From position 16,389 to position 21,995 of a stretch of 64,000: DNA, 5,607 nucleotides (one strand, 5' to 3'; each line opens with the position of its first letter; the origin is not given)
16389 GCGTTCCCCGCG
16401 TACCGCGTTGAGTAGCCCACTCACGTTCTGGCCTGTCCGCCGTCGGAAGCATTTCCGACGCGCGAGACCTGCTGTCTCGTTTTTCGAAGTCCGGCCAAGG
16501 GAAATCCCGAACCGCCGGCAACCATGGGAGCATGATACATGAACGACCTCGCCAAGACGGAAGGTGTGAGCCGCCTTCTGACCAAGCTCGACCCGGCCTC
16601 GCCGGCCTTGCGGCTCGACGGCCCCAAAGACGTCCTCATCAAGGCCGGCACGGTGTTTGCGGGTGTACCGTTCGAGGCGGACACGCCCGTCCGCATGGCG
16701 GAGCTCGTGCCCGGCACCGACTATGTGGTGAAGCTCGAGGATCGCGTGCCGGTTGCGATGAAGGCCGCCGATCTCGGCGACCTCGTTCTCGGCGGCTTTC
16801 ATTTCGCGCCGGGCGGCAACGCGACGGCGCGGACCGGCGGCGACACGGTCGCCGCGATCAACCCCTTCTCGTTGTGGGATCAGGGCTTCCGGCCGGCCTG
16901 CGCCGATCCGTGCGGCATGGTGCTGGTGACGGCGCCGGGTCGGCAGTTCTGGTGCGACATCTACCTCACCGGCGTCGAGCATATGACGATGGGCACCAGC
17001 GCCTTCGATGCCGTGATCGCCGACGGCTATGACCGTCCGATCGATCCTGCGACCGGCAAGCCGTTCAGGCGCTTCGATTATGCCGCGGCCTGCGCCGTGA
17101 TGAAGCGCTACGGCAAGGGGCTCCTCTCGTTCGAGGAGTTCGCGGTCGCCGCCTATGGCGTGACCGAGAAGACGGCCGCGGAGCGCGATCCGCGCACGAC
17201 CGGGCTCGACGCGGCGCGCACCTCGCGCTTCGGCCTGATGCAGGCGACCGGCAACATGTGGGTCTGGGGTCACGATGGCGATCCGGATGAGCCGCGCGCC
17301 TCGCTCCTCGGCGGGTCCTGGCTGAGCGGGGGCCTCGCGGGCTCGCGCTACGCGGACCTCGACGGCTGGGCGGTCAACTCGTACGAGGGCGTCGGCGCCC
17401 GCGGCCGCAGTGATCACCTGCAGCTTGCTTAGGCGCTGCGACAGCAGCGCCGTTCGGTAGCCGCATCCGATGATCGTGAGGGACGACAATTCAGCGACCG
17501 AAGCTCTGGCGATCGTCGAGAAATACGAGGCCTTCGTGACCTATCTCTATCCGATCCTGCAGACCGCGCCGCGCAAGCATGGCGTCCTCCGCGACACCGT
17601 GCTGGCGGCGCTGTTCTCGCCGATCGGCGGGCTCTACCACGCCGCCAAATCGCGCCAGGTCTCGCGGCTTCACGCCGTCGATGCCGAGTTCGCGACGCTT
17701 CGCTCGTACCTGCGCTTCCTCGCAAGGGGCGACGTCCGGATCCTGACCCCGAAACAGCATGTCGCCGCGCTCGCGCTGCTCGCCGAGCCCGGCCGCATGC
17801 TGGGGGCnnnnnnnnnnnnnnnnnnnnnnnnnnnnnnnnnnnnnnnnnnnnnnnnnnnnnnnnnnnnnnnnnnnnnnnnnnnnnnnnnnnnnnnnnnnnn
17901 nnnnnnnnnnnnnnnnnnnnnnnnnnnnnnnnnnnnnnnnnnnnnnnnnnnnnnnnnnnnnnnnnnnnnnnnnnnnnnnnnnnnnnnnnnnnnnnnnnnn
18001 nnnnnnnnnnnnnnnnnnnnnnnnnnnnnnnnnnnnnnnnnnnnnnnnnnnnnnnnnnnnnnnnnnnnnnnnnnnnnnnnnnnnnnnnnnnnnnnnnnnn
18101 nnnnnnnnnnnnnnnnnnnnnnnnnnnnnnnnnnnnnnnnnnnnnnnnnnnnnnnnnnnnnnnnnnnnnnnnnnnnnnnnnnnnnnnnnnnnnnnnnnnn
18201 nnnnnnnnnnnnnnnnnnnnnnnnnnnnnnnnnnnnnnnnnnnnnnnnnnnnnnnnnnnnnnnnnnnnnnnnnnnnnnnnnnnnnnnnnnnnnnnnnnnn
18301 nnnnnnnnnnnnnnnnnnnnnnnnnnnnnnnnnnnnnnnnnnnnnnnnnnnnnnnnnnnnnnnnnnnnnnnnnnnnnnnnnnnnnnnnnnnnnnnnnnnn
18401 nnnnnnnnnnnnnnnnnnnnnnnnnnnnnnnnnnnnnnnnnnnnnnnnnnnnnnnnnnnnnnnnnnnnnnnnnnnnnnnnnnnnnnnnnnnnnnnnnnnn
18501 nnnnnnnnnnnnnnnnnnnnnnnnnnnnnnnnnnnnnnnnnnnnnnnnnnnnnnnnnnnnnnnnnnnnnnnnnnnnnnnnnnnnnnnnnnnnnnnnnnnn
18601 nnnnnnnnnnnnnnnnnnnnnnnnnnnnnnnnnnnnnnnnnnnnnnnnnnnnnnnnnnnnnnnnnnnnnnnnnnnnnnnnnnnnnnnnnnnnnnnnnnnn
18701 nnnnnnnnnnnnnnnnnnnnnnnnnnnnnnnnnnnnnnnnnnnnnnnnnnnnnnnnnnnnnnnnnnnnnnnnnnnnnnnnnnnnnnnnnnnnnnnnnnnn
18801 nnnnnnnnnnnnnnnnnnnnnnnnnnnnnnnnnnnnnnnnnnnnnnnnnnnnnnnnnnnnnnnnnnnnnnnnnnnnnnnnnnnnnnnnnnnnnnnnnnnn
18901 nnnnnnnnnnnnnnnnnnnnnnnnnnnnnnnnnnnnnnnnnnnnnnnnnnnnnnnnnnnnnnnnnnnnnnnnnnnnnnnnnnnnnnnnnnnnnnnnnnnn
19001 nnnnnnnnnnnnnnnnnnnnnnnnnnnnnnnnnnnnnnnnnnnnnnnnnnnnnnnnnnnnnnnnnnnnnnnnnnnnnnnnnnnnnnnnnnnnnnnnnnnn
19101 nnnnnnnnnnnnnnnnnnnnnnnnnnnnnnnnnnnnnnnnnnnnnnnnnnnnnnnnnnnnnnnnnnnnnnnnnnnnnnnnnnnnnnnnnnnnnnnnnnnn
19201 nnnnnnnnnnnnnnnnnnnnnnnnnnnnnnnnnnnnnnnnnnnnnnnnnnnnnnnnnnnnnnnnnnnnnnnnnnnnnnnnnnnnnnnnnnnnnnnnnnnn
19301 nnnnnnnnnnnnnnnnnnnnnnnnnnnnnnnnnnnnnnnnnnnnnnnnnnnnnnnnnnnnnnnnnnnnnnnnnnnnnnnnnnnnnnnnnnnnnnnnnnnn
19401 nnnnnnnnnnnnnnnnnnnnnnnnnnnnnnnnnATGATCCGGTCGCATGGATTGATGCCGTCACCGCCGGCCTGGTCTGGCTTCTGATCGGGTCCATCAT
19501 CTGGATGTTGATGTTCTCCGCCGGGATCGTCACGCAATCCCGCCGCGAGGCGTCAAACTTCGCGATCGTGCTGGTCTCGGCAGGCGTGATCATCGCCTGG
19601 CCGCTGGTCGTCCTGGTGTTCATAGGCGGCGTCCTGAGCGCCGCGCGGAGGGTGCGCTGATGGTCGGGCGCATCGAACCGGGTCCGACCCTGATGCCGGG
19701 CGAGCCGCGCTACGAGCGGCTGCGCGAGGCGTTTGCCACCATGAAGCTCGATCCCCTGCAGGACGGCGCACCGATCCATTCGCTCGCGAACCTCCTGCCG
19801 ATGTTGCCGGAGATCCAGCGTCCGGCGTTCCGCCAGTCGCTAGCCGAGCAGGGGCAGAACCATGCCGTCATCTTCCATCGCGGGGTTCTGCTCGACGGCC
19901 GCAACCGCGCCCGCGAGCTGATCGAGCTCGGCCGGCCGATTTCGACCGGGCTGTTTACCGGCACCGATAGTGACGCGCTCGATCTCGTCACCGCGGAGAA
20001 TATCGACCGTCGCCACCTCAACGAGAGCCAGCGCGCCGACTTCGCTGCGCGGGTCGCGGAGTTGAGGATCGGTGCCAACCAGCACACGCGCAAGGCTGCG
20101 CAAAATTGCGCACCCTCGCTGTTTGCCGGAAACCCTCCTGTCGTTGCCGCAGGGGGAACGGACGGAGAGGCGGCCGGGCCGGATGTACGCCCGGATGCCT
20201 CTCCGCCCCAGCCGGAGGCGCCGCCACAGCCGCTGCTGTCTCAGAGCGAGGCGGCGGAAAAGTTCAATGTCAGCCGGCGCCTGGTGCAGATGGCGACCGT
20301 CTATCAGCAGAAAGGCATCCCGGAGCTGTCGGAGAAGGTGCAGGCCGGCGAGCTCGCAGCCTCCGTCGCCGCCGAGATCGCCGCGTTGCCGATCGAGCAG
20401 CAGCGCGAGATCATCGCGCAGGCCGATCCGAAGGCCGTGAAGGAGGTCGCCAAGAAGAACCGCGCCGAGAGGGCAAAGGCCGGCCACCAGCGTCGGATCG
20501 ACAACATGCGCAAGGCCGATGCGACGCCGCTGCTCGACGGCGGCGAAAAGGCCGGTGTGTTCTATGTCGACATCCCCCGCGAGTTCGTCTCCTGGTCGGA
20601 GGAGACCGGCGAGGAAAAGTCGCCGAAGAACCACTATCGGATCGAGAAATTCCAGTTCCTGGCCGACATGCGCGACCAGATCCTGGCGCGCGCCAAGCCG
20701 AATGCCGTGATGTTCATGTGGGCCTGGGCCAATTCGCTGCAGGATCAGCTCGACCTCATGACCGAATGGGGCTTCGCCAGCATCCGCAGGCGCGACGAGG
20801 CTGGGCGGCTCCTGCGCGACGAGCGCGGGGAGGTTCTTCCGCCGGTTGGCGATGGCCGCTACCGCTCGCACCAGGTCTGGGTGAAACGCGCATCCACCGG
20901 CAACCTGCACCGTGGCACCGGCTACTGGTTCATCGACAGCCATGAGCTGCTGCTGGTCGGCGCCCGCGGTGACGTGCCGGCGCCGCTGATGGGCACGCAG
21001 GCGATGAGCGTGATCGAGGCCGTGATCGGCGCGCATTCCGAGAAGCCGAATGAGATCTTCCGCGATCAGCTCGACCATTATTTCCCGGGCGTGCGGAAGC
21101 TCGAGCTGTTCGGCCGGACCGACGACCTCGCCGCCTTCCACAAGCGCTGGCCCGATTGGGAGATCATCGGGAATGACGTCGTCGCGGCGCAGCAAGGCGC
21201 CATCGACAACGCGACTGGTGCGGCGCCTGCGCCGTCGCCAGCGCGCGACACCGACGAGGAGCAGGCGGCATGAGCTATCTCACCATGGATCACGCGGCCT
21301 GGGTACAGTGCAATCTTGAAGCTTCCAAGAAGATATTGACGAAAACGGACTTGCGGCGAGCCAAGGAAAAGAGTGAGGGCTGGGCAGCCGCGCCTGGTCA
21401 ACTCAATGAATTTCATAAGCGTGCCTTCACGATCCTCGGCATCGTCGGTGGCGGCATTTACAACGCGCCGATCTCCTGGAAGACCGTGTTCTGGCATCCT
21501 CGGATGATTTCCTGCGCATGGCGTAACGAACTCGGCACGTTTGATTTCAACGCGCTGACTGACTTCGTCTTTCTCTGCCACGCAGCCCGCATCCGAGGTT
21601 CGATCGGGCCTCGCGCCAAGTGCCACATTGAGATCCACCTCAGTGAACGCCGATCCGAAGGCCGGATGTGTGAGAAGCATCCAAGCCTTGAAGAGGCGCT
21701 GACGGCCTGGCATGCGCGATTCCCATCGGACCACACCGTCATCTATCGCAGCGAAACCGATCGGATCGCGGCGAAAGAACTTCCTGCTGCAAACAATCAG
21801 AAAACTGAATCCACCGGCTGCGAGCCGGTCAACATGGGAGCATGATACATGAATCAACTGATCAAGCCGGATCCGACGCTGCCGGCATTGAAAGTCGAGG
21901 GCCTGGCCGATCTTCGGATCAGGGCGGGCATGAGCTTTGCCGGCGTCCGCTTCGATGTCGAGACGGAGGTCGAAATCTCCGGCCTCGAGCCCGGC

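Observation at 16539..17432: Mtd-like DGR targets uncoupled from the virion: early-region location and apparently no N-terminal beta-prism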

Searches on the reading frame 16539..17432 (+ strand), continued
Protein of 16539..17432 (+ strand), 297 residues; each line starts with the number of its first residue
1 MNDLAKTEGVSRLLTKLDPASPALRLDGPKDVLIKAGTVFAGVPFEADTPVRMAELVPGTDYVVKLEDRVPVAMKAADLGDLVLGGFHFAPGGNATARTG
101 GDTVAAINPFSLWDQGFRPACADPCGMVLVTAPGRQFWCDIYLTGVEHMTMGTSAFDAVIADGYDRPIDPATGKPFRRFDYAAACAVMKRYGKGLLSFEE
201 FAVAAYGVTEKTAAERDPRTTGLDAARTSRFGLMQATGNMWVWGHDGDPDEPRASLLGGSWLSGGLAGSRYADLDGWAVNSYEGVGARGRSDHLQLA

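Call 67: search_protein_families(library=pfam, proteins=[L075:14215-15354:+, L003:12869-14035:+, L073:8971-9246:+, L075:15245-16789:+, L066:12876-15635:+, L009:7197-9128:+, L066:12599-12946:+, L004:5002-5970:+], max_evalue=0.01)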
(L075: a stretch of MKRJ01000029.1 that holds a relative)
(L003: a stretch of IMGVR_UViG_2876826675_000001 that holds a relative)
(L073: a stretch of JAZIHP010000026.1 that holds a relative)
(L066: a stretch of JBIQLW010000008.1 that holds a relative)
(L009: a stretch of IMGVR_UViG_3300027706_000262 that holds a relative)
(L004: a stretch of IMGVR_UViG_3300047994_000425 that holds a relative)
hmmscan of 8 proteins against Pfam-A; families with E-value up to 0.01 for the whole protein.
L075:14215-15354:+ (379 aa): 2 families
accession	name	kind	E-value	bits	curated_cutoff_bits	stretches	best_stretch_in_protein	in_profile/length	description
PF07505.17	DUF5131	-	9.2e-90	300.8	28.9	1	5-372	2-243/243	Protein of unknown function (DUF5131)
PF17338.8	GP88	-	0.00052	20.4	24.4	1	20-133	38-146/230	Gene product 88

L003:12869-14035:+ (388 aa): 1 family
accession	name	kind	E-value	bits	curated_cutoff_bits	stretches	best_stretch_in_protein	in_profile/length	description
PF07505.17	DUF5131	-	5.8e-95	317.9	28.9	1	5-380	2-243/243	Protein of unknown function (DUF5131)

L073:8971-9246:+ (91 aa): 1 family
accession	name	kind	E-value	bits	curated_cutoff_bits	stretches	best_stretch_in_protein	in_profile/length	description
PF24273.1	TRASH_HVO_1752_C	-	0.0035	17.9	27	0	6-26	21-41/47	HVO_1752, C-terminal TRASH domain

L075:15245-16789:+ (514 aa): 2 families
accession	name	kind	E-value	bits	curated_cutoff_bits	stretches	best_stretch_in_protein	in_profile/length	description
PF24703.2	DUF7666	-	5e-30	104.3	27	1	108-209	2-94/95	Domain of unknown function (DUF7666)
PF01391.23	Collagen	-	0.00014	22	27.2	0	304-351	4-51/60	Collagen triple helix repeat (20 copies)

L066:12876-15635:+ (919 aa): 0 families

L009:7197-9128:+ (643 aa): 1 family
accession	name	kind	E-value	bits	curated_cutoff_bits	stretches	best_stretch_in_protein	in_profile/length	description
PF17762.8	HTH_ParB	-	0.003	18.1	22.6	1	142-223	4-86/102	ParB HTH domain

L066:12599-12946:+ (115 aa): 0 families

L004:5002-5970:+ (322 aa): 12 families
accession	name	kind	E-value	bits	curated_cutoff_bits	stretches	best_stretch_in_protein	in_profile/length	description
PF00004.35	AAA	-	1.8e-26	93.6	21.2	1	62-190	2-130/131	ATPase family associated with various cellular activities (AAA)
PF13671.12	AAA_33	-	4.4e-06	27.5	27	1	63-172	4-81/143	AAA domain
PF13238.12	AAA_18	-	4.9e-05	24.2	29.4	1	65-203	5-111/128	AAA domain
PF13401.12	AAA_22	-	6.2e-05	23.8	27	0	63-115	10-56/130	AAA domain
PF07728.20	AAA_5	-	8.2e-05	23.1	22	1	63-183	4-139/139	AAA domain (dynein-related subfamily)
PF05496.18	RuvB_N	-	0.00025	21.3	27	1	60-133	35-97/159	Holliday junction DNA helicase RuvB P-loop domain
PF13191.12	AAA_16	-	0.0006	20.8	32.6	1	65-140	31-106/167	AAA ATPase domain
PF20720.3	nSTAND3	-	0.0011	19.1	27.2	1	61-84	20-43/155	Novel STAND NTPase 3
PF13521.12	AAA_28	-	0.0017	19.1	27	1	63-87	4-28/164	AAA domain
PF13481.12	AAA_25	-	0.0023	18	27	0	61-81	36-56/195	AAA domain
PF13207.12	AAA_17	-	0.0026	18.5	27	0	65-87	2-24/136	AAA domain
PF05729.18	NACHT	-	0.0026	18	26.7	0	61-82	3-24/167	NACHT domain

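Call 78: search_protein_representatives(alignment_id=A2)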
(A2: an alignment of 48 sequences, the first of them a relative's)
Query: 48 sequences, 301 profile positions. Proteins with E-value up to 0.001 (for the whole library): 902; up to 1e-10: 585; up to 1e-30: 323. The best 150 are listed.
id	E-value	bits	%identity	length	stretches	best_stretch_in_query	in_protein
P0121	1.4e-136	471.1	-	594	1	1-300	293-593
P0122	9.0e-131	452.0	-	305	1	5-300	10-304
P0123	1.0e-125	435.4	-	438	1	7-300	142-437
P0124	9.0e-121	419.2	-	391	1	4-287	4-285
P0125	2.2e-119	414.6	-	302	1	2-300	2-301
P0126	2.5e-118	411.1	-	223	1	83-300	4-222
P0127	5.2e-116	403.5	-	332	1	10-300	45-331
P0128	2.5e-113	394.7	-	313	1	14-300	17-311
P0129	7.5e-109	380.0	-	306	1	6-300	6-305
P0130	1.0e-106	373.1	-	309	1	4-300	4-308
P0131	2.7e-103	361.8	-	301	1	4-300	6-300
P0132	6.1e-103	360.6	-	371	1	6-278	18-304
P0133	1.1e-101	356.5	-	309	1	6-300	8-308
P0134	1.2e-100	353.1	-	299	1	10-298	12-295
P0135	1.4e-99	349.6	-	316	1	6-300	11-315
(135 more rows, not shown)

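Call 81: search_dna_similar(query=window:16539-17432:+, collection=plasmids, mode=protein, max_rows=25)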
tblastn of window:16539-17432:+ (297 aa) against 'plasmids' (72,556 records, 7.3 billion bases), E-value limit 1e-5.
No match.

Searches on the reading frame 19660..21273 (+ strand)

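Call 4: search_protein_families(library=pfam, proteins=[window:19660-21273:+], max_evalue=0.01)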
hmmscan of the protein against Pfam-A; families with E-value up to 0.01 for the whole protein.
window:19660-21273:+ (537 aa): 1 family
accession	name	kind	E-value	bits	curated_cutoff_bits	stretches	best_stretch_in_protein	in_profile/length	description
PF05063.20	MT-A70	-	8.1e-09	36.1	23.9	1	406-493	75-162/172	MT-A70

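Call 15: search_protein_families(library=phrogs, proteins=[window:19660-21273:+], max_evalue=0.001)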
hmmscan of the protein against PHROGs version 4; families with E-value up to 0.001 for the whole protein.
window:19660-21273:+ (537 aa): 5 families
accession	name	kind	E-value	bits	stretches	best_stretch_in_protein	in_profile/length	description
phrog_21315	-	unknown function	1.3e-61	209.8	2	38-373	16-315/415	-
phrog_359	-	other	2.2e-27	97.4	2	402-515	195-302/329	DNA methyltransferase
phrog_15982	-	unknown function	3.6e-06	27.2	1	208-288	180-264/453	-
phrog_4715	-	DNA, RNA and nucleotide metabolism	2.5e-05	23.9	1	105-281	228-369/630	ParB-like partition protein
phrog_10837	-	unknown function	0.00017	22.5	0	406-488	29-111/139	-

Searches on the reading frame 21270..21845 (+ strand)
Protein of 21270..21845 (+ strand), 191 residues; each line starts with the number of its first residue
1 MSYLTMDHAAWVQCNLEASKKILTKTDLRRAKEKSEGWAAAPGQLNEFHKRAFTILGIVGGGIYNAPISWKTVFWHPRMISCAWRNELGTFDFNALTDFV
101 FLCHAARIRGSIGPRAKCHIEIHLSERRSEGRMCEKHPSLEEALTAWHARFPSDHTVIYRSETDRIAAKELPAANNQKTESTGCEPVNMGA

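Call 15: search_protein_families(library=phrogs, proteins=[window:21270-21845:+], max_evalue=0.001)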
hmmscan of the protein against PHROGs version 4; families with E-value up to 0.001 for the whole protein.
window:21270-21845:+ (191 aa): 1 family
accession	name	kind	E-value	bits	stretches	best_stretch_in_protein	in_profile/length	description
phrog_22261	-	unknown function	4.2e-08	34.4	1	76-146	55-127/131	-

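Call 37: search_protein_families(library=pfam, proteins=[window:21270-21845:+], max_evalue=0.01)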
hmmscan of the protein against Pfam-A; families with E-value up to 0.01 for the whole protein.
window:21270-21845:+ (191 aa): 0 families
